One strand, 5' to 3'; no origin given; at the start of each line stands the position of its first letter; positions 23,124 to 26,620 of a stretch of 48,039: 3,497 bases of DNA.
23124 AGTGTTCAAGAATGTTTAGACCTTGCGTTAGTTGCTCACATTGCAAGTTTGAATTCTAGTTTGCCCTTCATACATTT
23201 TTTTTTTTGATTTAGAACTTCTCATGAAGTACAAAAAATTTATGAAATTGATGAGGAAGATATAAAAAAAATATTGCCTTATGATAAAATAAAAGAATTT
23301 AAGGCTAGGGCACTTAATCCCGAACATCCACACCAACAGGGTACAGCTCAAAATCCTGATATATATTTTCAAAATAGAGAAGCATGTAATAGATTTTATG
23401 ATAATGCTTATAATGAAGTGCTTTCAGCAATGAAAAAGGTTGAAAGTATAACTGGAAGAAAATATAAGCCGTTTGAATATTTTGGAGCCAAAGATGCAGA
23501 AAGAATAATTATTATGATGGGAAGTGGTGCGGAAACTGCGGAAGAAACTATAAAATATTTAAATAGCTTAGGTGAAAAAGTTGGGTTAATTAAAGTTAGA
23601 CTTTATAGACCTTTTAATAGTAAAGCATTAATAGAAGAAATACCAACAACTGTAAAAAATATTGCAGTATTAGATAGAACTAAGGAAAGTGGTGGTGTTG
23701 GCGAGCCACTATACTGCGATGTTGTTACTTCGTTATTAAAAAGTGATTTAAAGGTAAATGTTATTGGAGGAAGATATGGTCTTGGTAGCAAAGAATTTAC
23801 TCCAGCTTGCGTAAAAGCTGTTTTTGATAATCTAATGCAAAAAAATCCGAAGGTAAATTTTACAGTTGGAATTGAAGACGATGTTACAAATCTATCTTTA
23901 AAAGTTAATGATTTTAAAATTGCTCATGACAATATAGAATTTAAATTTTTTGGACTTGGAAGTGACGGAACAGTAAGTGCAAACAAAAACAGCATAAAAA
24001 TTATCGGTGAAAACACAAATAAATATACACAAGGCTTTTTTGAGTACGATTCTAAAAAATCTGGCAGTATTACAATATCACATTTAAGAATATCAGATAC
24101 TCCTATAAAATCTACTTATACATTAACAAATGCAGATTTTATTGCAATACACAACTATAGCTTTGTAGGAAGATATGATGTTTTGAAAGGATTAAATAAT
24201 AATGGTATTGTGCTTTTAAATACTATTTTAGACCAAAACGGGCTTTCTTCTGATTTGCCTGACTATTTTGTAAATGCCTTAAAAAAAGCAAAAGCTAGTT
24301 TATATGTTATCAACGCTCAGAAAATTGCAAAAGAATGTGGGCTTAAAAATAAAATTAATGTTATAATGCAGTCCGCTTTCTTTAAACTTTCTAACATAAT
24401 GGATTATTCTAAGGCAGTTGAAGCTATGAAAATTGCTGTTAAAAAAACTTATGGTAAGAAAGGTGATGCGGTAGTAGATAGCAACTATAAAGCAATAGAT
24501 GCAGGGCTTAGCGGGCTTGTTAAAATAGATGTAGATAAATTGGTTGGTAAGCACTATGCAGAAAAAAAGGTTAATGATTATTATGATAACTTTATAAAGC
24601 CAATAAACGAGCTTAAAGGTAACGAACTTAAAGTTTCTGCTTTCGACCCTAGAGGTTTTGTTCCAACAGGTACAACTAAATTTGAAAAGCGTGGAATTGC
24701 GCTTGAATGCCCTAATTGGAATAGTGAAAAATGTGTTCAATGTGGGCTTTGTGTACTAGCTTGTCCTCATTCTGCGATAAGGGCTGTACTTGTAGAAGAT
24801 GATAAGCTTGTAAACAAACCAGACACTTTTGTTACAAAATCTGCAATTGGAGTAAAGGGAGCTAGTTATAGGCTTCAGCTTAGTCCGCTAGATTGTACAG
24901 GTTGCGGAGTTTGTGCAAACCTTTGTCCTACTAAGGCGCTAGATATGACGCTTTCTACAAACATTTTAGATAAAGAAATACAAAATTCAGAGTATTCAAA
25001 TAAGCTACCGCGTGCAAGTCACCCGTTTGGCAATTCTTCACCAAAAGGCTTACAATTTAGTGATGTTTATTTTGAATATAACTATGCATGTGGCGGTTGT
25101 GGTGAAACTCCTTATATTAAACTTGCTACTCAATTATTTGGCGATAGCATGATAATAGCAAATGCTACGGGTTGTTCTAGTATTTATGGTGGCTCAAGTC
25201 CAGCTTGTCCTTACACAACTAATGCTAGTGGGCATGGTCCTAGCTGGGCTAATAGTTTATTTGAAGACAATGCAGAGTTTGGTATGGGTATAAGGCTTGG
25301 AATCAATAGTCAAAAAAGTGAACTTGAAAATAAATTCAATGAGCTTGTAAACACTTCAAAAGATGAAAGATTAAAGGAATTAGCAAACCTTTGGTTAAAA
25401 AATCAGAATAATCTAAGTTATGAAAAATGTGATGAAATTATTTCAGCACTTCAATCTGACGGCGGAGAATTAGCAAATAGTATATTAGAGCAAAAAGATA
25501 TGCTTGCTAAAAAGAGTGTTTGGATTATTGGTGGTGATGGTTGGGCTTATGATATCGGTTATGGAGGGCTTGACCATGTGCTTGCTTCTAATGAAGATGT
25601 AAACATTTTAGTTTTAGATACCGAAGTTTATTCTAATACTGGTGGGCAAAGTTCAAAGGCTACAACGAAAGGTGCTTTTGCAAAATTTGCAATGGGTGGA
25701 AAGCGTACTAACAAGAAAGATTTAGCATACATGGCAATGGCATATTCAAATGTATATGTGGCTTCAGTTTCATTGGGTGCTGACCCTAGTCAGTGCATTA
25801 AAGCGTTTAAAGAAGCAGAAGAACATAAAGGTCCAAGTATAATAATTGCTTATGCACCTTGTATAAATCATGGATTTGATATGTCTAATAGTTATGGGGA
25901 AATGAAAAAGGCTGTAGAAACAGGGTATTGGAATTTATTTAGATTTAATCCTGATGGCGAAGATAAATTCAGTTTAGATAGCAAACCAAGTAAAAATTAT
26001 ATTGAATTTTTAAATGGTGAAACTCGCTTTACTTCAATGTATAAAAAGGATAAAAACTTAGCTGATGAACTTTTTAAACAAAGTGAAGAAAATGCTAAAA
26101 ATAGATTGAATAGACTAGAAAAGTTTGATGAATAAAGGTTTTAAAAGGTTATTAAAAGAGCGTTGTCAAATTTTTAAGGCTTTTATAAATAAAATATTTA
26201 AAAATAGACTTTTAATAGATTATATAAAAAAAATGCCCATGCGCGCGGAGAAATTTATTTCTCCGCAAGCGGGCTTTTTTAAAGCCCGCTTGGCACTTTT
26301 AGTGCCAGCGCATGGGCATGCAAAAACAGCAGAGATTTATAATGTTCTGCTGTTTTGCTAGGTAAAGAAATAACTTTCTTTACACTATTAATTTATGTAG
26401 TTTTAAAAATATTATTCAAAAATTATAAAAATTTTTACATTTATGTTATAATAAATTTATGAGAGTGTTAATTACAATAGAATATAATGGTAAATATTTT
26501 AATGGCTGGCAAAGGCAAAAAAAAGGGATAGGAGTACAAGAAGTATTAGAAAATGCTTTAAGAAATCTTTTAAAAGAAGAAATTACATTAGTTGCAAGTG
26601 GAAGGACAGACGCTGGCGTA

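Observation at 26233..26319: Second, sequence-unrelated but structurally matching 87-nt four-way-junction palindrome 3' of nifJ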

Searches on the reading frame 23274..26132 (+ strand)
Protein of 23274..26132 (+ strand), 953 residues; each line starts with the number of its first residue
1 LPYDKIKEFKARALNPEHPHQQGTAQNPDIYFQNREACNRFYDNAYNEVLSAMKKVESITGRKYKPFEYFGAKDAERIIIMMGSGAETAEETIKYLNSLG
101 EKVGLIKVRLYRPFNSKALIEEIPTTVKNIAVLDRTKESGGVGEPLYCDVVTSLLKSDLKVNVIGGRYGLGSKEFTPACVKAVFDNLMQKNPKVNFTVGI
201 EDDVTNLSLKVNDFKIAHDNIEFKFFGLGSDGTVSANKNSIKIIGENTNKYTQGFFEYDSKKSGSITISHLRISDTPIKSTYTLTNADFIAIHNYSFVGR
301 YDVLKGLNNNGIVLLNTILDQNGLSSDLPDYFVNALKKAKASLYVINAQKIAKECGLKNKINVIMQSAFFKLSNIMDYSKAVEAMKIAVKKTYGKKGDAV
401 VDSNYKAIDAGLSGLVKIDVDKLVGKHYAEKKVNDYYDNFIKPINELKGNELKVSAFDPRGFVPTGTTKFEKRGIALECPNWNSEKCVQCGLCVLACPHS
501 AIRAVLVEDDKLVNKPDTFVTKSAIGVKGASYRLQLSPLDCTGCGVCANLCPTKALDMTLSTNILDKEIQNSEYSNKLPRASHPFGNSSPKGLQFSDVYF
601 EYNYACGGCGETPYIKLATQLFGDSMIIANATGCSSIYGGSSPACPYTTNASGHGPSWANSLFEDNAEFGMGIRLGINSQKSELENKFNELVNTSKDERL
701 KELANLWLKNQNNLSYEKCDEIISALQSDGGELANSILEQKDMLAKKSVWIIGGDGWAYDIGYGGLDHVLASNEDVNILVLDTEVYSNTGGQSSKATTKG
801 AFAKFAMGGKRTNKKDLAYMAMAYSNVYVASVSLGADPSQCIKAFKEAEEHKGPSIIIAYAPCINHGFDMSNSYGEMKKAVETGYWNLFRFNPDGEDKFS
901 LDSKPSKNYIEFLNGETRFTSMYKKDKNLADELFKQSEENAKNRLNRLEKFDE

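Call 11: search_protein_families(library=pfam, proteins=[window:23274-26132:+])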
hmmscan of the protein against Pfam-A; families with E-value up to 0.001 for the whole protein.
window:23274-26132:+ (953 aa): 15 families
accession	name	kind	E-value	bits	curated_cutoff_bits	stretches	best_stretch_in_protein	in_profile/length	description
PF01558.24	POR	-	1.2e-31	110.7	27.4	1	229-412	1-172/173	Pyruvate ferredoxin/flavodoxin oxidoreductase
PF17147.9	PFOR_II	-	2.2e-14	54.1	27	1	75-177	1-99/102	Pyruvate:ferredoxin oxidoreductase core domain II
PF00037.32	Fer4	-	3e-12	46.2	21.1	2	481-503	2-24/24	4Fe-4S binding domain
PF10371.14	EKR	-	3.3e-12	46.5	27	1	431-476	10-55/55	Domain of unknown function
PF02775.26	TPP_enzyme_C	-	1.2e-10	41.8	21.9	1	746-858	46-150/151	Thiamine pyrophosphate enzyme, C-terminal TPP binding domain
PF12838.12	Fer4_7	-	2.8e-10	40.9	27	1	486-555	1-52/52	4Fe-4S dicluster domain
PF13484.11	Fer4_16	-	1.6e-09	38.8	30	1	486-507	1-24/66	4Fe-4S double cluster binding domain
PF14697.11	Fer4_21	-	1.1e-08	35.5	35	1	483-558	4-59/59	4Fe-4S dicluster domain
PF13187.11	Fer4_9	-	2e-07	31.4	27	1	486-555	1-51/52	4Fe-4S dicluster domain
PF12797.12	Fer4_2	-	8.6e-07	29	24.5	1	483-498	6-21/22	4Fe-4S binding domain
PF13237.11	Fer4_10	-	9.5e-07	29.1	25.5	1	483-552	5-53/53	4Fe-4S dicluster domain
PF12837.12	Fer4_6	-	1.7e-06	28.1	25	1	480-502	2-24/24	4Fe-4S binding domain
PF13183.11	Fer4_8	-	2.7e-05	25.1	27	1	484-554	2-67/68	4Fe-4S dicluster domain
PF25160.1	LdpA_Fe-S-bd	-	9.5e-05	22.5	27.6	0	482-505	23-46/49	LdpA Fe-S cluster-binding domain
PF13534.11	Fer4_17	-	0.00012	23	22.2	1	486-553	1-58/61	4Fe-4S dicluster domain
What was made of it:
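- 22698..26135 (+): nifJ (pyruvate:ferredoxin/flavodoxin oxidoreductase), the upstream gene; in-frame TGA at 23208-23210. Pfam POR_N, PFOR_II, POR, EKR, Fer4 and TPP_enzyme_C (call 11).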

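Call 14: find_related_loci(query=window:23274-26132:+, collection=genome_contigs, flank=10000)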
Query window:23274-26132:+ (953 aa) in genome_contigs; peptide patterns used: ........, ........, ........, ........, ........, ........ (x = any residue, [..] = any of these).
599 stretches matched a pattern (row limit reached: there are more); 585 encode a relative of the query (tblastn E <= 1e-3); the best 80 are kept; 80 distinct loci.
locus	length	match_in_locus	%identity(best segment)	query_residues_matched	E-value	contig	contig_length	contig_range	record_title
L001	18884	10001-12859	84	1-953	0e+0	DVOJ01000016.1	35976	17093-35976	MAG TPA_asm: Candidatus Caccopulliclostridium gallistercoris isolate CHK186-9395 CHK186__C279529_L35976_ERR3414581, whol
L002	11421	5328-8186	79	1-953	0e+0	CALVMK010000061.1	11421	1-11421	MAG: uncultured Clostridia bacterium isolate E13__bin66 genome assembly, contig: E13__k127_3088915, whole genome shotgun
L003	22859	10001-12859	59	2-948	0e+0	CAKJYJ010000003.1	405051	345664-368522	Clostridiales bacterium isolate MAG-R039 genome assembly, contig: k141_20884, whole genome shotgun sequence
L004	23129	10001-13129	57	2-949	0e+0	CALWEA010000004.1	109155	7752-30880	MAG: uncultured Clostridia bacterium isolate BRZ_R__bin122 genome assembly, contig: BRZ_R__NODE_245_length_109155_cov_16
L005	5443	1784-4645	58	2-951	0e+0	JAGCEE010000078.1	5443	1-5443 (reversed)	MAG: Clostridia bacterium isolate RGIG9710 Yak_Omasum-3__c415491, whole genome shotgun sequence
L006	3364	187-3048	59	1-949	0e+0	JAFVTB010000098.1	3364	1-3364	MAG: Clostridia bacterium isolate RGIG5369 Sheep_Colon-3__c585142, whole genome shotgun sequence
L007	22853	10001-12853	57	1-948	0e+0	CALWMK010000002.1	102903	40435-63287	MAG: uncultured Clostridia bacterium isolate BRZ_EB__bin51 genome assembly, contig: BRZ_EB__NODE_246_length_102903_cov_7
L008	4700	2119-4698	60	1-857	0e+0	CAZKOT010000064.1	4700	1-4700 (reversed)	MAG TPA_asm: uncultured Christensenella sp. isolate SRP192927_co6_640 genome assembly, contig: NODE_51652_length_4700_co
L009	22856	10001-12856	55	1-949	0e+0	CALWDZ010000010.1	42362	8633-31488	MAG: uncultured Clostridia bacterium isolate BRZ_KC__bin26 genome assembly, contig: BRZ_KC__NODE_1172_length_42362_cov_8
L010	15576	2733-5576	54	2-948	0e+0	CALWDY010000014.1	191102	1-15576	MAG: uncultured Clostridia bacterium isolate E03__bin344 genome assembly, contig: E03__k127_429894, whole genome shotgun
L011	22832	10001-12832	54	1-944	0e+0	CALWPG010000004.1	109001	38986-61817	MAG: uncultured Clostridia bacterium isolate BRZ_FI__bin11 genome assembly, contig: BRZ_FI__NODE_222_length_109001_cov_5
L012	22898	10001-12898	53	6-945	0e+0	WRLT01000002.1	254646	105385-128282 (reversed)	MAG: Bacillota bacterium isolate Th196P3bin37 Ga0099364_10000013, whole genome shotgun sequence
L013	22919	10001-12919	49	4-951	0e+0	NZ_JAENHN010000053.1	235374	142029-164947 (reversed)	Clostridium yunnanense strain YIM B02505 GCM70020050_53, whole genome shotgun sequence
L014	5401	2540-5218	50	2-948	0e+0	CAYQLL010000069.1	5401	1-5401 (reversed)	MAG TPA_asm: uncultured Christensenella sp. isolate binchicken_co354_243 genome assembly, contig: NODE_17671_length_5401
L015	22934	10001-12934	50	1-951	0e+0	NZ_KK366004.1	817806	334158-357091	Clostridium hydrogeniformans DSM 21757 BR69DRAFT_scaffold00001.1, whole genome shotgun sequence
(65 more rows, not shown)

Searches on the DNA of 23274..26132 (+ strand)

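Call 87: search_rna_families(source=L001, start=590, end=900, threshold=evalue, max_evalue=1)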
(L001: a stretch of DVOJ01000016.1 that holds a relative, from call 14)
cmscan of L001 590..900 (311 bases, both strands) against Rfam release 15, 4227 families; matches with E-value up to 1: 1.
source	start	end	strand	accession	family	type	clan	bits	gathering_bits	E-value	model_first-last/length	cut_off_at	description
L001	711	813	-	RF02759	LasI_thermometer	Cis-reg; thermoregulator;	-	18.1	76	0.62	1-110/110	no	LasI 5' UTR ROSE like thermometer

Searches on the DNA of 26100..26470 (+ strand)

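Call 37: search_rna_families(source=window, start=26100, end=26470, threshold=evalue, max_evalue=10)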
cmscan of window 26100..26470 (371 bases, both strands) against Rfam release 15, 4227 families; matches with E-value up to 10: 21.
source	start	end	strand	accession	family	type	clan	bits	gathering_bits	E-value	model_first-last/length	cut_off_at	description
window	26202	26302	+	RF02634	EF3314_EF3315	Gene; sRNA;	-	24.6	100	0.001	1-141/141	no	Enterococcus sRNA EF3314_EF3315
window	26219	26347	-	RF02502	Atu_C8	Gene; sRNA;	-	22.4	50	0.036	1-122/122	no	Rhizobiales sRNA Atu_C8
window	26189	26286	+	RF02077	STnc220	Gene; sRNA;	-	18.9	60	1.1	1-79/79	no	Salmonella enterica sRNA STnc220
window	26246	26290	+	RF01412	BsrG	Gene; sRNA;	-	18.6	55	0.021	1-259/259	no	BsrG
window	26170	26357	+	RF03118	gCoV-5UTR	Cis-reg;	CL00116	18.6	124.9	2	1-200/200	no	Gammacoronavirus 5'UTR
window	26352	26416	+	RF04348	Plastid-psbM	Cis-reg;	-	18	52.7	6.7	1-79/79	no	Plastid-psbM 3UTR RNA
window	26219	26421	-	RF02860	Arrc14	Gene; sRNA;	-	17.9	99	2.9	1-167/167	no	Actinobacillus sRNA 14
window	26166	26294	+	RF00235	Plasmid_RNAIII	Gene;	-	17.7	60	2.1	1-131/131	no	Plasmid RNAIII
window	26174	26283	-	RF02629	RmaA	Gene; sRNA;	-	17.2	57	1.7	1-113/113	no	Regulator of motility and amylovoran A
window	26322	26398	+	RF00238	ctRNA_pND324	Gene; antisense;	-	16.9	45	8.2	1-86/86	no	ctRNA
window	26322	26413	-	RF02728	HrrF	Gene; sRNA;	-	16.8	77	1.7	1-116/116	no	Haemophilus regulatory RNA responsive to iron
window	26262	26339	+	RF01839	eeev_FSE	Cis-reg; frameshift_element;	-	16.7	80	0.82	1-73/73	no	eastern equine encephalitis ribosomal frameshift element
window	26229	26383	-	RF02589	Spy779816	Gene; sRNA;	-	16.3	67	5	1-88/88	no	S. pyogenes small RNA 779816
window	26242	26331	+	RF02321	TtnuHACA14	Gene; snRNA; snoRNA; HACA-box;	-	15.5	100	4.9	1-133/133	no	Tetrahymena snoRNA TtnuHACA14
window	26263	26330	+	RF01841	veev_FSE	Cis-reg; frameshift_element;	-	14.4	55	3.9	1-71/71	no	venezuelan equine encephalitis virus ribosomal frameshift element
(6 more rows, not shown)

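Call 66: build_rna_model(alignment_id=A2, structure=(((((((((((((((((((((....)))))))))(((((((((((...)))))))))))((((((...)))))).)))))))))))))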
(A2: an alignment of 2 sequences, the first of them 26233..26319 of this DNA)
Model R1 built from alignment A2 (2 sequences, 87 columns); structure: as given.
model positions 87; base pairs 38; branch points 2; effective number of sequences 0.5; information 0.655 bits per position. Calibrated on 0.2 Mb of random sequence (short: E-values are rough).
structure used (alignment columns):
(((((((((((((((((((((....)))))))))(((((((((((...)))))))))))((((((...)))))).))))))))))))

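Call 67: search_with_rna_model(model_id=R1, sources=[window, L001, L002, L161, L164, L177, L178, L179, L180, L082, L173, L174, L166, L168, L171, L093, L083, L084, L003, L004, L007, L009, L010, L011], max_evalue=10, make_alignment=true, show_alignments=0)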
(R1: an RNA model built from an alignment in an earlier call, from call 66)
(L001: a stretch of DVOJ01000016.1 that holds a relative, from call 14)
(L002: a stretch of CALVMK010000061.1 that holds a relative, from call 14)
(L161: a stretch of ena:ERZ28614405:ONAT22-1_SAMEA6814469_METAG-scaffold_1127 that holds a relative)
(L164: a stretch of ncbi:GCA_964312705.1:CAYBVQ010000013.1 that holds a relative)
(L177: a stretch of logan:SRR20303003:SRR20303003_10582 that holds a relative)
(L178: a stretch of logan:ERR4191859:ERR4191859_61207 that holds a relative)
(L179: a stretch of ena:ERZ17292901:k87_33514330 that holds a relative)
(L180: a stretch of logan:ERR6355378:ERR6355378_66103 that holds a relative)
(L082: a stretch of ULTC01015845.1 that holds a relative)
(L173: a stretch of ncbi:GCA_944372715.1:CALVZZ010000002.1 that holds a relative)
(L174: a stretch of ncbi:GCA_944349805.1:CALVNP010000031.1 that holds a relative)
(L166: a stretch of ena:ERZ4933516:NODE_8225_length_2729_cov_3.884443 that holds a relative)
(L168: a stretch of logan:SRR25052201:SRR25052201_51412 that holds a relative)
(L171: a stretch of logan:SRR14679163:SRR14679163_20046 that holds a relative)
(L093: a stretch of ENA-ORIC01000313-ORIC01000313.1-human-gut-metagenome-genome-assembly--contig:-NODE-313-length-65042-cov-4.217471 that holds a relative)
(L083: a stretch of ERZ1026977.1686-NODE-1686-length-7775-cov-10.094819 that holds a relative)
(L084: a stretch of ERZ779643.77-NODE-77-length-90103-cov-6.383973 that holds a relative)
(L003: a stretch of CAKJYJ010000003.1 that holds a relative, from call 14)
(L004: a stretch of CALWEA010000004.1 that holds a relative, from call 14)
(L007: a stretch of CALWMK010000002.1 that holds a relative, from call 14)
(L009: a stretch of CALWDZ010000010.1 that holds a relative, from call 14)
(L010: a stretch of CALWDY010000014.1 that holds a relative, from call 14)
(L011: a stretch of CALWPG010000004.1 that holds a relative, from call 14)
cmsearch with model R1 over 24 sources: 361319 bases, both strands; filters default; matches with E-value up to 10: 11.
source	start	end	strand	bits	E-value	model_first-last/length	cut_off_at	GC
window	26233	26319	+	112.7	5.8e-24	1-87/87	no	0.53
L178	359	445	+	112.4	6.6e-24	1-87/87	no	0.54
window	26233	26319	-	53.3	1e-09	1-87/87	no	0.53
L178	359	445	-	53.3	1e-09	1-87/87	no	0.54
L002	8239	8320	+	49.5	8.4e-09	1-87/87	no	0.57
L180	7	88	+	45.8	6.3e-08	1-87/87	no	0.55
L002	8239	8320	-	38.7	3.3e-06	1-87/87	no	0.57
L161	17700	17775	+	34.7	3e-05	1-87/87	no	0.64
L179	45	120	+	34.7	3e-05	1-87/87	no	0.64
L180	7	88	-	27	0.002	1-87/87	no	0.55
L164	11346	11427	+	15.1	1.5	1-87/87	no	0.67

Alignment A3: 11 matches aligned to the model, 119 columns, each read 5' to 3' on its own strand. Consensus structure (alignment columns), stored with it:
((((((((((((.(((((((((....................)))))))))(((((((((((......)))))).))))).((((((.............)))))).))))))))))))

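Call 69: search_dna_similar(query=window:26233-26358:+, collection=plasmids, mode=distant, max_evalue=0.01, max_rows=10)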
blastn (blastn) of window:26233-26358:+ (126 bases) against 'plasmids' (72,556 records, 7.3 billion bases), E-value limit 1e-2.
No match.

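Call 70: search_dna_similar(query=window:26233-26358:+, collection=phages, mode=distant, max_evalue=0.01, max_rows=10)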
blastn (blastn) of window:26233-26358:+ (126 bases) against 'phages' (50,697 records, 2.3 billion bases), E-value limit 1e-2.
No match.
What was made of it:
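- On REP/BIME or MITE repeat family: No hits in plasmids or phages (calls 69, 70).
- There is no match in plasmids or phages (calls 69, 70).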

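Call 94: search_with_rna_model(model_id=R1, sources=[L177, L082, L001, L164, L093], filters=off, max_evalue=10)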
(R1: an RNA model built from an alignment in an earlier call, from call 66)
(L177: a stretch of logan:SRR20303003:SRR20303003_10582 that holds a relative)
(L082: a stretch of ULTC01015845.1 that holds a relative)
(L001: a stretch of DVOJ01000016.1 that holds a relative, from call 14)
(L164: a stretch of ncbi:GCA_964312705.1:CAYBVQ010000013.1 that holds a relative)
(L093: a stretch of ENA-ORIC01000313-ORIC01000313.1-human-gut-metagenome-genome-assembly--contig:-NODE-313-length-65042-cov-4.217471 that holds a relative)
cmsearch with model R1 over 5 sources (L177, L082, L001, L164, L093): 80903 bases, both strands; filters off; matches with E-value up to 10: 36.
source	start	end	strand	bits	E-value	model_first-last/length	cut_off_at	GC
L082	15283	15366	+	33.5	1.3e-05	1-87/87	no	0.48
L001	6640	6740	-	26.9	0.00049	1-87/87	no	0.5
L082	15285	15365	-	23.2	0.0037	1-87/87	no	0.47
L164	11369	11467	-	20.8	0.014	1-87/87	no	0.57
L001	6640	6740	+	19.1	0.036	1-87/87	no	0.5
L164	11369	11467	+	16.6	0.14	1-87/87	no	0.57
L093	6764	6842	-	15.4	0.28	1-87/87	no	0.46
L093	16239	16266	+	15.3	0.29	1-87/87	no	0.75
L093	14483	14510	-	15.2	0.3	1-87/87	no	0.71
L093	14483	14510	+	15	0.35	1-87/87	no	0.71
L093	6764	6842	+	14.8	0.38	1-87/87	no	0.46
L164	3271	3314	-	12.8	1.1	1-87/87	no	0.66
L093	16239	16266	-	11.9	1.9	1-87/87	no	0.75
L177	686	708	-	11.3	2.7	36-58/87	no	0.57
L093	13139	13216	+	11.2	2.8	1-87/87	no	0.59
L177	720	743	-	11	3.2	1-87/87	no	0.38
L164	3507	3583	+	11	3.2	1-87/87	no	0.43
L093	1716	1744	-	10.7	3.8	1-87/87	no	0.59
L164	9098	9128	-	10.7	3.8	1-87/87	no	0.32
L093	19978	20057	+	10.6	4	1-87/87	no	0.6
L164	9098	9128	+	10.6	4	1-87/87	no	0.32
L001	4598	4631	-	10.6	4.1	1-87/87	no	0.26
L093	8373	8405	+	10.2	4.8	1-87/87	no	0.76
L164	3395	3438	-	10.2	4.9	1-87/87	no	0.59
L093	4358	4414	-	10.1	5.3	1-87/87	no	0.4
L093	4358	4414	+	10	5.5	1-87/87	no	0.4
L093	10927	10961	+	10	5.5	1-87/87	no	0.51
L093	10927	10961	-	10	5.5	1-87/87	no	0.51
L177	720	743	+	9.7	6.7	1-87/87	no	0.38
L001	4600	4629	+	9.6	6.7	1-87/87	no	0.3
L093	10757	10815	-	9.5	7.2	1-87/87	no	0.39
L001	15862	15886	+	9.3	8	1-87/87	no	0.44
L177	1750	1780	-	9.1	8.8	1-87/87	no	0.23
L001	14082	14112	-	9.1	8.8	1-87/87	no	0.23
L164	3752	3795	-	9.1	9.1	1-87/87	no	0.61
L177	685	709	+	9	9.6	35-59/87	no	0.56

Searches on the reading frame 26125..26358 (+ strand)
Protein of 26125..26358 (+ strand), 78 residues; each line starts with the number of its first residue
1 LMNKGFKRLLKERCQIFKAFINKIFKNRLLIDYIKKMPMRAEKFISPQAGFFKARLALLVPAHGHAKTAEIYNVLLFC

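Call 89: find_homologous_proteins(query=window:26125-26358:+, max_evalue=0.001)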
Query window:26125-26358:+ (78 aa): 2 proteins with E <= 0.001 among 4 candidates.
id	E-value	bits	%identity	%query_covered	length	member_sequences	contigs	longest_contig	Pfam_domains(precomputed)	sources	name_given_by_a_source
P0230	3.6e-41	156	96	99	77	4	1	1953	-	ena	-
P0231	6.7e-18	82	95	54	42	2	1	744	-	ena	-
